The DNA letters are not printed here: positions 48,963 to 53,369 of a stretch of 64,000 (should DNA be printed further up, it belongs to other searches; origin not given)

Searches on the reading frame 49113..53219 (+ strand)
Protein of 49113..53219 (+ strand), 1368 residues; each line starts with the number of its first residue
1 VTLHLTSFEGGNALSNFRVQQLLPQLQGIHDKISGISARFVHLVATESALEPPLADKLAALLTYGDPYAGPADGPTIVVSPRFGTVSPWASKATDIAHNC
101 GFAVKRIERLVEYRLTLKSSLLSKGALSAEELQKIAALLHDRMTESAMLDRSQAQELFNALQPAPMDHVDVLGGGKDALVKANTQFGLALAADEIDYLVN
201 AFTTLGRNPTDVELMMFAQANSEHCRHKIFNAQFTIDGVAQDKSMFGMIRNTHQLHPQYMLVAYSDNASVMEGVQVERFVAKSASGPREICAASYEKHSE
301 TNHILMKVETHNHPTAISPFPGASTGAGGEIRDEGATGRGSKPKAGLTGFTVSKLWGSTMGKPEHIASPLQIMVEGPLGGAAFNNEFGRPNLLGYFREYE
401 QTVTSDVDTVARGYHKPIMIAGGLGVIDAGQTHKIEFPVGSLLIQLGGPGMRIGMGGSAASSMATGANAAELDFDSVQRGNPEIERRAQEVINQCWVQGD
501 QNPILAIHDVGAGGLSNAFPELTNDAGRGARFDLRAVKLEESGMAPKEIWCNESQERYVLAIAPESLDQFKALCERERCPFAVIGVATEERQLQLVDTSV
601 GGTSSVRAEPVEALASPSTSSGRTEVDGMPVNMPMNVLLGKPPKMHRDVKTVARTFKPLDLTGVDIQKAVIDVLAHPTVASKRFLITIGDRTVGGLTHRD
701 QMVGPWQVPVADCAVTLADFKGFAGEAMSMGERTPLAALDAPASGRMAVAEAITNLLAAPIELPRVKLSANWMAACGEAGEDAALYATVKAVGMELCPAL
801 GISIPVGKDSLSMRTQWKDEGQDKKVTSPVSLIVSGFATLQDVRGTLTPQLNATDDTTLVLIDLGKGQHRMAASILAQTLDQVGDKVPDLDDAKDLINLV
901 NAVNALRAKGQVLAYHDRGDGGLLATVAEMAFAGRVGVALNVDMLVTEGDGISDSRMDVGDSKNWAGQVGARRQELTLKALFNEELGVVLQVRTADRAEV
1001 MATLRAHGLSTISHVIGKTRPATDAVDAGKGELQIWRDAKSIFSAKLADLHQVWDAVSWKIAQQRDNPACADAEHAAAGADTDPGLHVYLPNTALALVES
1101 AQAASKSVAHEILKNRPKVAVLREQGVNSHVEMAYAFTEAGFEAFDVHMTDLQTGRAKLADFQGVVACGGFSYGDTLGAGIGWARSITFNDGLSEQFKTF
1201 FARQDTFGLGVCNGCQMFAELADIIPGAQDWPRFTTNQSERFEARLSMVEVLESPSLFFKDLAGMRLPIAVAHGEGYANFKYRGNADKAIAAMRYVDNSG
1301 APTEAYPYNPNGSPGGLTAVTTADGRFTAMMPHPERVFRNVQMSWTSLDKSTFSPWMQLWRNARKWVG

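Call 9: search_protein_families(library=ncbifam, proteins=[window:49113-53219:+])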
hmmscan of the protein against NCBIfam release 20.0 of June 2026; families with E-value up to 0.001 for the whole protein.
window:49113-53219:+ (1368 aa): 11 families
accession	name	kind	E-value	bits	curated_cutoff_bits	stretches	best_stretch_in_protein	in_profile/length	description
NF003672.0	PRK05297.1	equivalog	0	2013.9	783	1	6-1368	2-1290/1290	phosphoribosylformylglycinamidine synthase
TIGR01735.1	FGAM_synt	equivalog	0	1767.5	1123.05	1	8-1367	2-1307/1307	phosphoribosylformylglycinamidine synthase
TIGR01739.1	tegu_FGAM_synt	hypoth_equivalog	3.5e-69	233.9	716.1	3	977-1366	809-1203/1206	herpesvirus tegument protein/v-FGAM-synthase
TIGR01736.1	FGAM_synth_II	equivalog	1e-65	222.4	525.75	2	301-615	68-354/718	phosphoribosylformylglycinamidine synthase subunit PurL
NF002290.1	PRK01213.1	equivalog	5.5e-62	210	648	1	301-943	68-642/723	phosphoribosylformylglycinamidine synthase subunit PurL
TIGR01857.1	FGAM-synthase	equivalog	1e-55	189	1057.05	3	1105-1340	966-1218/1239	phosphoribosylformylglycinamidine synthase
NF002252.0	PRK01175.1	equivalog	3.8e-36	124.5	298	1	1116-1349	3-240/261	phosphoribosylformylglycinamidine synthase subunit PurQ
TIGR01737.1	FGAM_synth_I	equivalog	3.4e-34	118.2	177.8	1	1118-1344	2-213/228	phosphoribosylformylglycinamidine synthase I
NF002957.0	PRK03619.1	equivalog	4.3e-25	88.4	212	1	1118-1341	2-203/222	phosphoribosylformylglycinamidine synthase subunit PurQ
NF010690.0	PRK14090.1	equivalog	8.9e-22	77.1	1047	1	300-576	59-301/601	phosphoribosylformylglycinamidine synthase subunit PurL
TIGR02124.1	hypE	equivalog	0.00081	18.4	251.6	0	890-946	190-244/332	hydrogenase expression/formation protein HypE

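Call 19: search_solved_structures(query=window:49113-53219:+, show_alignments=1, max_evalue=1e-100)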
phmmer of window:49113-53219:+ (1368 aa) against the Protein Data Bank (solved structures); distinct sequences matched with E-value up to 1e-100: 14.
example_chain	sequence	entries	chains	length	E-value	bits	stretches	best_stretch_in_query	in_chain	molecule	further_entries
1t3t_A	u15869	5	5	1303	0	1453.8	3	8-598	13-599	Phosphoribosylformylglycinamidine synthase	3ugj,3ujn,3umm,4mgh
4r7g_A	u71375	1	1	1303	0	1453.3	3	8-598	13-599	Phosphoribosylformylglycinamidine synthase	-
6jt9_A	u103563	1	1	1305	0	1452.2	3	8-598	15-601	Phosphoribosylformylglycinamidine synthase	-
6lyl_A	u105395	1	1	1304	0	1452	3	8-598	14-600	Phosphoribosylformylglycinamidine synthase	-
4lgy_A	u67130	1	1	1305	0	1451.7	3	8-598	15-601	Phosphoribosylformylglycinamidine synthase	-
4l78_A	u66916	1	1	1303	0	1450.7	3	8-598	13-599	Phosphoribosylformylglycinamidine synthase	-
6lyk_A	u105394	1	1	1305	0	1450.7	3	8-598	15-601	Phosphoribosylformylglycinamidine synthase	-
6lym_A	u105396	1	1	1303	0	1450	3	8-598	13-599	Phosphoribosylformylglycinamidine synthase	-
7dw7_A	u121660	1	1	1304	0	1449.8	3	8-598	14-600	Phosphoribosylformylglycinamidine synthase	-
6jta_A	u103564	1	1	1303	0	1449.8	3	8-598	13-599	Phosphoribosylformylglycinamidine synthase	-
6lyo_A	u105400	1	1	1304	0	1449.1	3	8-598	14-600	Phosphoribosylformylglycinamidine synthase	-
6jt8_A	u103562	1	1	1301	0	1444.9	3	8-598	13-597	Phosphoribosylformylglycinamidine synthase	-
6jt7_A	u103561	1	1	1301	0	1444.4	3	8-598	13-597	Phosphoribosylformylglycinamidine synthase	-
9n9w_A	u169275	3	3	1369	1.9e-200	671.8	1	76-943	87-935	Phosphoribosylformylglycinamidine synthase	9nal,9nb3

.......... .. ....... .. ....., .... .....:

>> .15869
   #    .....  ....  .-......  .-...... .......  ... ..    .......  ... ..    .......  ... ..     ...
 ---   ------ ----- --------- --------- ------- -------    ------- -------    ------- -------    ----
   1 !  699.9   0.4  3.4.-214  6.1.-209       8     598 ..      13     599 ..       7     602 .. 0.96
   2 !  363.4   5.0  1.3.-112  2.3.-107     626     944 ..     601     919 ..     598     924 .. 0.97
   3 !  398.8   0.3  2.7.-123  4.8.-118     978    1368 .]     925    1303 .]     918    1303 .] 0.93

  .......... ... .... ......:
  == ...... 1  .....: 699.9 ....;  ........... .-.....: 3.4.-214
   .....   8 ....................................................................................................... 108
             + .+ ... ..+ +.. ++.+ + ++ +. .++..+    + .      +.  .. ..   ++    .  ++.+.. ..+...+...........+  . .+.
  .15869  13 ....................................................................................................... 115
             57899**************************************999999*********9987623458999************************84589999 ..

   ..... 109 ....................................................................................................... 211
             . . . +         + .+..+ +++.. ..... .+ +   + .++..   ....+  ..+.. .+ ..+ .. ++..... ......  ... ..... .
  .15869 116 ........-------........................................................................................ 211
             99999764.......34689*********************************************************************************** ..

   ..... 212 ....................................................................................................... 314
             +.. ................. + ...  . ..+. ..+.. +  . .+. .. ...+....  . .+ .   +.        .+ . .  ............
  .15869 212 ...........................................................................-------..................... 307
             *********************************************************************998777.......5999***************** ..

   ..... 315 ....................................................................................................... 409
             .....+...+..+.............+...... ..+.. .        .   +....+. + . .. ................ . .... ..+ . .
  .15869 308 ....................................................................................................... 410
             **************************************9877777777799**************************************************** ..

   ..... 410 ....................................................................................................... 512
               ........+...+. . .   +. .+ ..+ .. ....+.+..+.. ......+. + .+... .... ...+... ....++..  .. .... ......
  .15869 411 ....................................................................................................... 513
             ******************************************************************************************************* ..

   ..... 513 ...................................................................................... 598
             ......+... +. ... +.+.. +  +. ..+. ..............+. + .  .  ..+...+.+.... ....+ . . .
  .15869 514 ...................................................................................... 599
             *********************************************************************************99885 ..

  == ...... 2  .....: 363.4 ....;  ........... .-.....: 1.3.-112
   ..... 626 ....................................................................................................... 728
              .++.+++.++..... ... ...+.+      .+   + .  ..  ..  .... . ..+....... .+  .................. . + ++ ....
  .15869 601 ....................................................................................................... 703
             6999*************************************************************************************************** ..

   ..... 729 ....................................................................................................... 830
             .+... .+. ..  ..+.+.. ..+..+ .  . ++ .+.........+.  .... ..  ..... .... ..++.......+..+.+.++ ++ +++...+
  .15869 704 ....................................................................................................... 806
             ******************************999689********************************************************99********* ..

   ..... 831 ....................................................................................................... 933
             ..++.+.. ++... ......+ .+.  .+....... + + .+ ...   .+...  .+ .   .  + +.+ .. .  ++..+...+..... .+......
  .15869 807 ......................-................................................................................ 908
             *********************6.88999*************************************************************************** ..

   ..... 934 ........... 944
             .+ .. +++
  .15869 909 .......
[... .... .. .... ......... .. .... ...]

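Call 37: find_homologous_proteins(query=window:49113-53219:+, max_evalue=1e-100)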
Query window:49113-53219:+ (1368 aa): 8000 proteins with E <= 1e-100 among 8000 candidates; the best 120 are listed.
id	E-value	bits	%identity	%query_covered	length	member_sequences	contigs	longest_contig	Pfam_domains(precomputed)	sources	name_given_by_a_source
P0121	0.0e+0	3094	99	100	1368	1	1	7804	PF18076.7,PF22689.2,PF18072.7,PF13507.13,PF02769.28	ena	-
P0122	0.0e+0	3068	99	100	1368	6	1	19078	PF18076.7,PF22689.2,PF18072.7,PF13507.13,PF02769.28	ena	-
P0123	0.0e+0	2865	93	100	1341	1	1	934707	PF18076.7,PF22689.2,PF18072.7,PF13507.13,PF02769.28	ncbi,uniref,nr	ncbi:phosphoribosylformylglycinamidine synthase [Rhodoferax sp. TH121]|uniref:phosphoribosylformylgl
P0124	0.0e+0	2861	92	100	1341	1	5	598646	PF18076.7,PF22689.2,PF18072.7,PF13507.13,PF02769.28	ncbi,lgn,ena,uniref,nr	ncbi:MAG: phosphoribosylformylglycinamidine synthase [Curvibacter sp. RIFCSPHIGHO2_12_FULL_63_18]|un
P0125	0.0e+0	2860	92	100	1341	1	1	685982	PF18076.7,PF22689.2,PF18072.7,PF13507.13,PF02769.28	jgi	-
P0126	0.0e+0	2859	92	100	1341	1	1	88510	PF18076.7,PF22689.2,PF18072.7,PF13507.13,PF02769.28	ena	-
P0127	0.0e+0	2852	92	100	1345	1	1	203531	PF18076.7,PF22689.2,PF18072.7,PF13507.13,PF02769.28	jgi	jgi:phosphoribosylformylglycinamidine synthase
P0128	0.0e+0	2848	92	100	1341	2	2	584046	PF18076.7,PF22689.2,PF18072.7,PF13507.13,PF02769.28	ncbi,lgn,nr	nr:phosphoribosylformylglycinamidine synthase [uncultured Rhodoferax sp.]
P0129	0.0e+0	2848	92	100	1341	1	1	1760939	PF18076.7,PF22689.2,PF18072.7,PF13507.13,PF02769.28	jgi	jgi:phosphoribosylformylglycinamidine synthase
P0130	0.0e+0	2844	92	100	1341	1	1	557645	PF18076.7,PF22689.2,PF18072.7,PF13507.13,PF02769.28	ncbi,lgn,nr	nr:phosphoribosylformylglycinamidine synthase [uncultured Rhodoferax sp.]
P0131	0.0e+0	2841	92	100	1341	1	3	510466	PF18076.7,PF22689.2,PF18072.7,PF13507.13,PF02769.28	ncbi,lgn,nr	nr:phosphoribosylformylglycinamidine synthase [uncultured Rhodoferax sp.]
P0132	0.0e+0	2840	92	100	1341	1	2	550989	PF18076.7,PF22689.2,PF18072.7,PF13507.13,PF02769.28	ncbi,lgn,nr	nr:phosphoribosylformylglycinamidine synthase [uncultured Rhodoferax sp.]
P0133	0.0e+0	2840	92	100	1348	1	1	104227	PF18076.7,PF22689.2,PF18072.7,PF13507.13,PF02769.28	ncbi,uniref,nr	ncbi:phosphoribosylformylglycinamidine synthase [Rhodoferax sp.]|uniref:phosphoribosylformylglycinam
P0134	0.0e+0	2835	92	100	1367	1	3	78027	PF18076.7,PF22689.2,PF18072.7,PF13507.13,PF02769.28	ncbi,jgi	-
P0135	0.0e+0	2824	91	100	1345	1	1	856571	PF18076.7,PF22689.2,PF18072.7,PF13507.13,PF02769.28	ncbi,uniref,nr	ncbi:phosphoribosylformylglycinamidine synthase [Rhodoferax saidenbachensis]|uniref:Phosphoribosylfo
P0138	0.0e+0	2808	90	100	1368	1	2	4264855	PF18076.7,PF22689.2,PF18072.7,PF13507.13,PF02769.28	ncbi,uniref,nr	ncbi:phosphoribosylformylglycinamidine synthase [Rhodoferax saidenbachensis]|uniref:Phosphoribosylfo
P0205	0.0e+0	2653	86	100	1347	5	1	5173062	PF18076.7,PF22689.2,PF18072.7,PF13507.13,PF02769.28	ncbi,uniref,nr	ncbi:phosphoribosylformylglycinamidine synthase [Rhodoferax sp. AJA081-3]|uniref:phosphoribosylformy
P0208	0.0e+0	2651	85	100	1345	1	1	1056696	PF18076.7,PF22689.2,PF18072.7,PF13507.13,PF02769.28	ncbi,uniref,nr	ncbi:phosphoribosylformylglycinamidine synthase [Curvibacter sp. APW13]|uniref:phosphoribosylformylg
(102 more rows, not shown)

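Call 44: find_encoding_contigs(protein=P0123, flank=10000, max_places=1)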
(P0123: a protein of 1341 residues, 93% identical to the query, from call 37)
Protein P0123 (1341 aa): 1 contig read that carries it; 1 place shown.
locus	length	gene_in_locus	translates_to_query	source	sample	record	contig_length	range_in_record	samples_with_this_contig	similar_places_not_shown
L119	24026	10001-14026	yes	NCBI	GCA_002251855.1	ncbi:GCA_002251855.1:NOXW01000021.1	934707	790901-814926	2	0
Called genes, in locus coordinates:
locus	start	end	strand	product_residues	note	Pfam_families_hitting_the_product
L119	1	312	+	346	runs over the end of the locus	PF04354:ZipA_C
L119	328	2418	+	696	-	PF22745:Nlig-Ia, PF01653:DNA_ligase_aden, PF03120:OB_DNA_ligase, PF03119:DNA_ligase_ZBD, PF14520:HHH_5 (weak), PF12826:HHH_2, PF14520:HHH_5 (weak), PF00533:BRCT, +1 more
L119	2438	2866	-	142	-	PF04304:DUF454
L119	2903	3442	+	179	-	PF01327:Pep_deformylase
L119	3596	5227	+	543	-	PF05228:CHASE4, PF00672:HAMP, PF26769:HAMP_PhoQ (faint), PF00990:GGDEF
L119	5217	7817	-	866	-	PF08335:GlnD_UR_UTase, PF27444:GlnD_3rd, PF01966:HD (weak), PF27446:GlnD_5th, PF01842:ACT (faint)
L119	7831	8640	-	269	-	PF00557:Peptidase_M24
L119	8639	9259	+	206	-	PF09832:DUF2059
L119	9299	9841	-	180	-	PF00072:Response_reg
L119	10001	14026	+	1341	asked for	PF18076:FGAR-AT_N, PF18072:FGAR-AT_linker, PF02769:AIRS_C, PF22689:FGAR-AT_PurM_N-like, PF02769:AIRS_C, PF13507:GATase_5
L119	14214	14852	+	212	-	PF00881:Nitroreductase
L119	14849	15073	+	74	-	-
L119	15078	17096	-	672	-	PF01136:Peptidase_U32, PF12392:DUF3656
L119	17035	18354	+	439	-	PF07690:MFS_1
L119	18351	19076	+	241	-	PF07786:HGSNAT_cat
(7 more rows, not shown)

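Call 45: find_encoding_contigs(protein=P0138, flank=10000, max_places=1)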
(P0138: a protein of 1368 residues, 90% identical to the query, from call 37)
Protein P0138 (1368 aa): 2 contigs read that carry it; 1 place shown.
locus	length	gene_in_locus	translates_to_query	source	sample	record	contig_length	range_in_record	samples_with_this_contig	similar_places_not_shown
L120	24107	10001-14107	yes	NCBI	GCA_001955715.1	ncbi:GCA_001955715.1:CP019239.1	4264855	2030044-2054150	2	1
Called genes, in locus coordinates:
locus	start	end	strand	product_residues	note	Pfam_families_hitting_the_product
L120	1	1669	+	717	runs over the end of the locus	PF22745:Nlig-Ia, PF01653:DNA_ligase_aden, PF03120:OB_DNA_ligase, PF03119:DNA_ligase_ZBD, PF12826:HHH_2, PF14520:HHH_5 (weak), PF00533:BRCT, PF12738:PTCB-BRCT (weak), +1 more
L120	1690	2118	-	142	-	PF04304:DUF454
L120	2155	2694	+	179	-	PF01327:Pep_deformylase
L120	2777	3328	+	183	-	PF06210:DUF1003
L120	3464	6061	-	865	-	PF08335:GlnD_UR_UTase, PF27444:GlnD_3rd, PF01966:HD (weak), PF27446:GlnD_5th, PF01842:ACT (faint)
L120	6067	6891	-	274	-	PF00557:Peptidase_M24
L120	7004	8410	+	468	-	PF00106:adh_short, PF01370:Epimerase (weak), PF08659:KR, PF13561:adh_short_C2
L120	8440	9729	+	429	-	PF00108:Thiolase_N, PF02803:Thiolase_C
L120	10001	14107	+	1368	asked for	PF18076:FGAR-AT_N, PF18072:FGAR-AT_linker, PF02769:AIRS_C, PF22689:FGAR-AT_PurM_N-like, PF02769:AIRS_C, PF13507:GATase_5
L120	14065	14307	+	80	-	-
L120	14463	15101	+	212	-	PF00881:Nitroreductase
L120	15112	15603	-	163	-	PF00027:cNMP_binding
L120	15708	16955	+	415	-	PF07690:MFS_1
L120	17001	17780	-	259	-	PF00639:Rotamase, PF13145:Rotamase_2, PF13616:Rotamase_3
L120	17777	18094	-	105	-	PF01722:BolA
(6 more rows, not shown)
